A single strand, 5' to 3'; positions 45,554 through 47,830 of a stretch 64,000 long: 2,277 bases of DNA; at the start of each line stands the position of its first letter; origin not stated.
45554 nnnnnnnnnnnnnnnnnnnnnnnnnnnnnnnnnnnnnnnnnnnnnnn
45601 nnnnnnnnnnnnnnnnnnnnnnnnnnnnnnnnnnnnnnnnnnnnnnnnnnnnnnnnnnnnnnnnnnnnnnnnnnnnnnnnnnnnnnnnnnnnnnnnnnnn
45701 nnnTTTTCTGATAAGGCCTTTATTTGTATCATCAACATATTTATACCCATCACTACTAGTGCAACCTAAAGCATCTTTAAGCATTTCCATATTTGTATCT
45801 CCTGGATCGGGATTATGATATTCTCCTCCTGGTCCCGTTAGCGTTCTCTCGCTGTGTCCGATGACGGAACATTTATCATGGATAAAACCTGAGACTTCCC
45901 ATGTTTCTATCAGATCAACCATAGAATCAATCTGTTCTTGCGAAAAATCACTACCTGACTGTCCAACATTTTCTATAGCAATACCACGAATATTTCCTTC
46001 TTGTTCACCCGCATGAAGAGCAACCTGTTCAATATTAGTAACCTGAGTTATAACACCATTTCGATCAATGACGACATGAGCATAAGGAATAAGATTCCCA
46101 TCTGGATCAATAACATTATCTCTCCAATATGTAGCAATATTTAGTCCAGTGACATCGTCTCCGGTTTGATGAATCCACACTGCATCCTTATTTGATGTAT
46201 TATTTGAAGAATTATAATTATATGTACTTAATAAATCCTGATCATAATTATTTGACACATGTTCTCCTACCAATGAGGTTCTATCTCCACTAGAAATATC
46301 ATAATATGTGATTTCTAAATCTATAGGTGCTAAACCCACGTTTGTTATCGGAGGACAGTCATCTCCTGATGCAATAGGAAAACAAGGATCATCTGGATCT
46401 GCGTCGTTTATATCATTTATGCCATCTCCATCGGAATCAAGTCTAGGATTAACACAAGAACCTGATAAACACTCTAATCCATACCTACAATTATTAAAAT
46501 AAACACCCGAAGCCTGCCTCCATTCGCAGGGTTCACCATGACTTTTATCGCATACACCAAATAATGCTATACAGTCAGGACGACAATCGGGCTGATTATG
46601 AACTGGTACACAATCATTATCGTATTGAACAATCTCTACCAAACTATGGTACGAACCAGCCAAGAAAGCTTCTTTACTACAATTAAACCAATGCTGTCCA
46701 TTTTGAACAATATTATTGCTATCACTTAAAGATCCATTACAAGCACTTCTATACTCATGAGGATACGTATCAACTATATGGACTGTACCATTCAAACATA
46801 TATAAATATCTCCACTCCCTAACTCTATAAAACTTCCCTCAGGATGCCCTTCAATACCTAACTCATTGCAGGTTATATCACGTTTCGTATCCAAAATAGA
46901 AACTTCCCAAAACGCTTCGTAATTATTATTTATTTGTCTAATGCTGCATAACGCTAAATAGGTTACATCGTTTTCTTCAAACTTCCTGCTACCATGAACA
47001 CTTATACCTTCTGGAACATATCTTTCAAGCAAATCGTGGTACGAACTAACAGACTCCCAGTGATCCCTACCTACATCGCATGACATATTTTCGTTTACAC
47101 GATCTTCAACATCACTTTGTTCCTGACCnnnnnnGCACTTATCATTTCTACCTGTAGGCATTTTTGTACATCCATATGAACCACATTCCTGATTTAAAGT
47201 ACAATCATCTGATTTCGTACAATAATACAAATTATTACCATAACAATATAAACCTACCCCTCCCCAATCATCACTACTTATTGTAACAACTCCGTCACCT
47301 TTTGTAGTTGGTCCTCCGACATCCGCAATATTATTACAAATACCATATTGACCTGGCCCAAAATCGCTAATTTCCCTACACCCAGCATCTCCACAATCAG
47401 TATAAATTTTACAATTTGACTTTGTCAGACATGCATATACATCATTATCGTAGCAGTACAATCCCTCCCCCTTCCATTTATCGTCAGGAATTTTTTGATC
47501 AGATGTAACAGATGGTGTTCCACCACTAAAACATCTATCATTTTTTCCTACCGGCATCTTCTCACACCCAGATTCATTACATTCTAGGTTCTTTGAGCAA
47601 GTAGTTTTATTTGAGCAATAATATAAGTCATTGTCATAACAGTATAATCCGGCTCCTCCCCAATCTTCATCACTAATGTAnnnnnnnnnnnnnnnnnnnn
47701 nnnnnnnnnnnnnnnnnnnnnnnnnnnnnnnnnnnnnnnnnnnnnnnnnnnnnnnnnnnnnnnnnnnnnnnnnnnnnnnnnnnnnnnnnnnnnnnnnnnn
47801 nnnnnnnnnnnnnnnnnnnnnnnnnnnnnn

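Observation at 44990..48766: A 1258-aa membrane-anchored peptidoglycan amidase carries Cys-rich triple repeats and a Ca-binding-like motif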

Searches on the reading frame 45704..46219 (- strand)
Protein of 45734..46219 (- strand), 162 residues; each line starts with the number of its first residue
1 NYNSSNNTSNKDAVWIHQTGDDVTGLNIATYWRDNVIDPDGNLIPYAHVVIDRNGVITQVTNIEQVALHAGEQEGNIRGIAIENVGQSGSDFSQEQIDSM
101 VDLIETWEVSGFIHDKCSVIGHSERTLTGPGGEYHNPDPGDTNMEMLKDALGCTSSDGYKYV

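Call 26: search_solved_structures(query=A3, max_evalue=0.001, show_alignments=5)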
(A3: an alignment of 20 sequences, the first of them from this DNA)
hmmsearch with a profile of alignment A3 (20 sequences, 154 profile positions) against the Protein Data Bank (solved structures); distinct sequences matched with E-value up to 0.001: 46.
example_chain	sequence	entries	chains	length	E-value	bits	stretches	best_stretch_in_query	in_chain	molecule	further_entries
6srt_A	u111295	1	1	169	1.2e-25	93.5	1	12-130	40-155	N-acetylmuramoyl-L-alanine amidase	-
6ssc_A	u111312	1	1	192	1.4e-25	93.4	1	12-130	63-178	N-acetylmuramoyl-L-alanine amidase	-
1j3g_A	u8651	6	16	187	4.2e-22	82.1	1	37-150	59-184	AmpD protein | 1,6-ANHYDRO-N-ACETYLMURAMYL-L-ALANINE AMIDASE AMPD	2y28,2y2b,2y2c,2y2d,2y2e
7f5i_A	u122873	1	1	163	1.9e-20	76.7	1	6-130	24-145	amidase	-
3hmb_A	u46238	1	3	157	4.1e-18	69.1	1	11-134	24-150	N-acetylmuramoyl-L-alanine amidase xlyA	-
3rdr_A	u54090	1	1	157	1.1e-17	67.7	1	13-132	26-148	N-acetylmuramoyl-L-alanine amidase XlyA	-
4bj4_A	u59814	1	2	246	1.2e-17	67.5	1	6-138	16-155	AMPDH2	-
4bol_A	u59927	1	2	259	1.4e-17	67.3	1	6-138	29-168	AMPDH2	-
4bpa_A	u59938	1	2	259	1.4e-17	67.3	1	6-138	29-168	AMPDH2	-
1aro_L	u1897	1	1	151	1.6e-17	67.1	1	9-129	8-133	T7 LYSOZYME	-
1lba_A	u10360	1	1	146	1.7e-17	67.1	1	9-129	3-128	T7 LYSOZYME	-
2bh7_A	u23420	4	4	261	1.2e-15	61.1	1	8-137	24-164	N-ACETYLMURAMOYL-L-ALANINE AMIDASE | N-ACETYLMURAMOYL-L-ALANINE AMIDASE AMID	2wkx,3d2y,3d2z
4zxm_A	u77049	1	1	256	5.7e-14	55.6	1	15-130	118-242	PGRP domain of peptidoglycan recognition protein 3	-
4z8i_A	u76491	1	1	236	7.5e-14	55.2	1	15-130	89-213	peptidoglycan recognition protein 3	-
2f2l_X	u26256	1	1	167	9.4e-13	51.7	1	12-130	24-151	Peptidoglycan recognition protein-LC isoform LCx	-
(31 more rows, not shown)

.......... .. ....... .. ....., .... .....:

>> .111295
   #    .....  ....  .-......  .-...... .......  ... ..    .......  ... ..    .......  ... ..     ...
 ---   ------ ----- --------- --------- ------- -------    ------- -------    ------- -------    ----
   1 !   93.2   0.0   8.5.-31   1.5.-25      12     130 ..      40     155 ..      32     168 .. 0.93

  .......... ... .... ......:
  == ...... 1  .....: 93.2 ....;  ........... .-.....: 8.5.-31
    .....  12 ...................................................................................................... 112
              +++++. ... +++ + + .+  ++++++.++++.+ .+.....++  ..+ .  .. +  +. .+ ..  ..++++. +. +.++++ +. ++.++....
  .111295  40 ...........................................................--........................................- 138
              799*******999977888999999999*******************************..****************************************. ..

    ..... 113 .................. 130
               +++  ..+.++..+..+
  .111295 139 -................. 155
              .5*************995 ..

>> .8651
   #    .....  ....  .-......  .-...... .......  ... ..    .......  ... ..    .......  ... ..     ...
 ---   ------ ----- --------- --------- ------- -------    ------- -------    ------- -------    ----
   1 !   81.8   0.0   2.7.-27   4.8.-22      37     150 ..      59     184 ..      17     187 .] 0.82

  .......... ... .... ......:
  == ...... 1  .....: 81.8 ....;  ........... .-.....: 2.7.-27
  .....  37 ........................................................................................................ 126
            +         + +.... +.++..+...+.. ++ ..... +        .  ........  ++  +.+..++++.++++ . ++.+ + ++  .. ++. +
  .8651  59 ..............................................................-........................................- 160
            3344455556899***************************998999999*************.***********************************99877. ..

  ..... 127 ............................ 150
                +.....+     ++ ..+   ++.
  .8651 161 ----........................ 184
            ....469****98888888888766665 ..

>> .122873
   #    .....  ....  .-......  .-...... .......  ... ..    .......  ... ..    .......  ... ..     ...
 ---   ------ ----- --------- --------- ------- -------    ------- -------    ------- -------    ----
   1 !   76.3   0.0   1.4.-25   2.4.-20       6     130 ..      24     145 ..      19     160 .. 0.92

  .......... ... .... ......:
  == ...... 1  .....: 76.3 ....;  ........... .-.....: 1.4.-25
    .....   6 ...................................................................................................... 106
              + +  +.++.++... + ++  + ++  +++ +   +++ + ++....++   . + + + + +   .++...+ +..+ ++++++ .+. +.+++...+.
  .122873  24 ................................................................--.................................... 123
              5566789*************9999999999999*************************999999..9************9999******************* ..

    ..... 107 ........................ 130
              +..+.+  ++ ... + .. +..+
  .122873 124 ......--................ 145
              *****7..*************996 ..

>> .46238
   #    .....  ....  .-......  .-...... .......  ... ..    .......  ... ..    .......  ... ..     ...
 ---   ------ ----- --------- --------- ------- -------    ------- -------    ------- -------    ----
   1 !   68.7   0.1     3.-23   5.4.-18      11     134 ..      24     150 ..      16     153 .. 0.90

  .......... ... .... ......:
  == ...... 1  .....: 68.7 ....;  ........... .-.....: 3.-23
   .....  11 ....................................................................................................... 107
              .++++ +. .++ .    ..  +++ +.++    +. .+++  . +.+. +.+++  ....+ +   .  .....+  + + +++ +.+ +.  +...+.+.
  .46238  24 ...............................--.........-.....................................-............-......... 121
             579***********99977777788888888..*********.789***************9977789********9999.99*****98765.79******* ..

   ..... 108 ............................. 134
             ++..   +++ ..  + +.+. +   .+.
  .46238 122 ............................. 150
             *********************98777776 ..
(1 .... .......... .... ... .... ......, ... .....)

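Call 39: predict_structure(alignment_id=A3)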
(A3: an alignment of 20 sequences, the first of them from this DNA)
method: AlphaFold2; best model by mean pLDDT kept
length: 172 residues; sequences in the alignment: 20
mean_pLDDT: 81.7   pTM: 0.81
mean pLDDT of the five models: 81.7, 79.7, 79.5, 77.8, 77.3
residues with pLDDT >= 90: 74; 70-90: 63; 50-70: 23; < 50: 12
segments of 3 or more residues with pLDDT < 50: 1-3, 165-172
pLDDT, mean of each block of 10 residues (from residue 1): 54 91 79 81 88 95 86 83 92 97 96 93 71 76 93 74 48 39
secondary structure, 60 per line:
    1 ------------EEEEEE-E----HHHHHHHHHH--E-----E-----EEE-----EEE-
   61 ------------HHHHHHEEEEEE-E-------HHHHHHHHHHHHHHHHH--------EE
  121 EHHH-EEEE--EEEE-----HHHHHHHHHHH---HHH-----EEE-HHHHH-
elements in order: E13-18 H25-34 E49-51 E57-59 H73-78 E79-84 H94-110 E119-121 E126-129 E132-135 H141-151 E163-165 H167-171

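Call 43: fold_search(model_id=the predicted structure, library=pdb)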
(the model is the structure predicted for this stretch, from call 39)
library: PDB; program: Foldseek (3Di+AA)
matches with E <= 10: 465; with E <= 0.001: 65
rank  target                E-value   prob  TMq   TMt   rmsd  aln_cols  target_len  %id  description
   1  6ssc                  5.8e-08  1.00  0.62  0.70   3.3       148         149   20  N-acetylmuramoyl-L-alanine amidase LysC from Clostridium intestinale URNW (released 2020-09-30)
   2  6srt                  1.4e-07  1.00  0.62  0.69   3.3       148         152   20  Endolysine N-acetylmuramoyl-L-alanine amidase LysCS from Clostridium intestinale URNW (released 2020-09-30)
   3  2y28_A                1.4e-06  1.00  0.50  0.48   4.2       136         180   22  crystal structure of Se-Met AmpD derivative (released 2011-07-20)
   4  2y2c_C                1.5e-06  1.00  0.55  0.54   4.5       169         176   21  crystal structure of AmpD Apoenzyme (released 2011-07-20)
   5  2y28_B                2.2e-06  1.00  0.52  0.51   4.2       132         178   21  crystal structure of Se-Met AmpD derivative (released 2011-07-20)
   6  3ep1_B                2.6e-06  1.00  0.54  0.56   5.8       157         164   16  Structure of the PGRP-Hd from Alvinella pompejana (released 2009-09-29)
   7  2y28_C                2.8e-06  1.00  0.57  0.55   3.9       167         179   20  crystal structure of Se-Met AmpD derivative (released 2011-07-20)
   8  1s2j_B                5.1e-06  1.00  0.62  0.63   3.7       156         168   19  Crystal structure of the Drosophila pattern-recognition receptor PGRP-SA (released 2004-09-14)
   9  2y2c_A                6.7e-06  1.00  0.52  0.50   5.8       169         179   20  crystal structure of AmpD Apoenzyme (released 2011-07-20)
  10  6fhg_A                7.1e-06  1.00  0.54  0.59   4.4       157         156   17  Crystal structure of the Ts2631 endolysin from Thermus scotoductus phage with the unique N-terminal moiety responsible (released 2019-01-30)
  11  3ep1_A                8.7e-06  1.00  0.55  0.57   4.7       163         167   15  Structure of the PGRP-Hd from Alvinella pompejana (released 2009-09-29)
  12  5xz3_B                9.3e-06  1.00  0.62  0.64   3.6       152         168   16  The X-ray structure of Apis mellifera PGRP-SA (released 2018-07-18)
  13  2y2b_B                9.3e-06  1.00  0.55  0.53   4.9       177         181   20  crystal structure of AmpD in complex with reaction products (released 2011-07-20)
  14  1s2j_A                1.1e-05  1.00  0.62  0.63   4.0       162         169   17  Crystal structure of the Drosophila pattern-recognition receptor PGRP-SA (released 2004-09-14)
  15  4knk_A                1.5e-05  1.00  0.51  0.43   4.8       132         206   18  Crystal structure of Staphylococcus aureus hydrolase AmiA (released 2014-03-12)
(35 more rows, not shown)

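Call 79: search_dna_similar(query=window:45734-46219:-, collection=phages, mode=protein, max_evalue=0.001, max_rows=10)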
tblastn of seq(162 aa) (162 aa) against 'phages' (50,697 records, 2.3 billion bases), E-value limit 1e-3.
No match.

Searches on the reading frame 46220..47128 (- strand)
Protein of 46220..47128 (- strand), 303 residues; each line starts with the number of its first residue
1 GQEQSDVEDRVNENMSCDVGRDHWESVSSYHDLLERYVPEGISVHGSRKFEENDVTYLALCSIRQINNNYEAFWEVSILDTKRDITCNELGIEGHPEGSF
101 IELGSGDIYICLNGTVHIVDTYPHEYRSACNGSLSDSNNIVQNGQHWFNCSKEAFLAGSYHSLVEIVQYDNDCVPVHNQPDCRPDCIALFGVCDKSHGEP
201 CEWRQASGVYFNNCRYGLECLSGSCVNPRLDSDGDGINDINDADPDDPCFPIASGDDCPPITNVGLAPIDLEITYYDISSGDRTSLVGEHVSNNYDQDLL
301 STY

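Call 64: search_solved_structures(query=A7, max_evalue=1)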
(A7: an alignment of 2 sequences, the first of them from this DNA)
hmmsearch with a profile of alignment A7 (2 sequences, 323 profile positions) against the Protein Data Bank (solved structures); distinct sequences matched with E-value up to 1: 1.
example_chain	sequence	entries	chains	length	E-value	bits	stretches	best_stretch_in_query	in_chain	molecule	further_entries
1ypp_A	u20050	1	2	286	1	11.9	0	223-295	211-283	INORGANIC PYROPHOSPHATASE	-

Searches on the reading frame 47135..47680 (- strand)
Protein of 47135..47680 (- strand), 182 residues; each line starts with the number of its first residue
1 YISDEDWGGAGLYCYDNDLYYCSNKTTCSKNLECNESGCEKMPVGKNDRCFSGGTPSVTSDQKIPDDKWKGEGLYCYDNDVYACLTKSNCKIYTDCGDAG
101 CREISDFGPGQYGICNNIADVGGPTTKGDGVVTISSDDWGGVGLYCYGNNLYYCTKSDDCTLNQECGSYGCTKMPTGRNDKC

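Call 83: search_protein_families(library=pfam, proteins=[window:47135-47680:-], max_evalue=10)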
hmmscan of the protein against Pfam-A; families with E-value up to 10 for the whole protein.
seq(182 aa): 1 family
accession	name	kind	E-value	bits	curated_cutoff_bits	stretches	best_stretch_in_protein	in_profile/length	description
PF22325.2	CR4_N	-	0.21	12.2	27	1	58-108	9-53/80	Interferon-gamma receptor, N-terminal domain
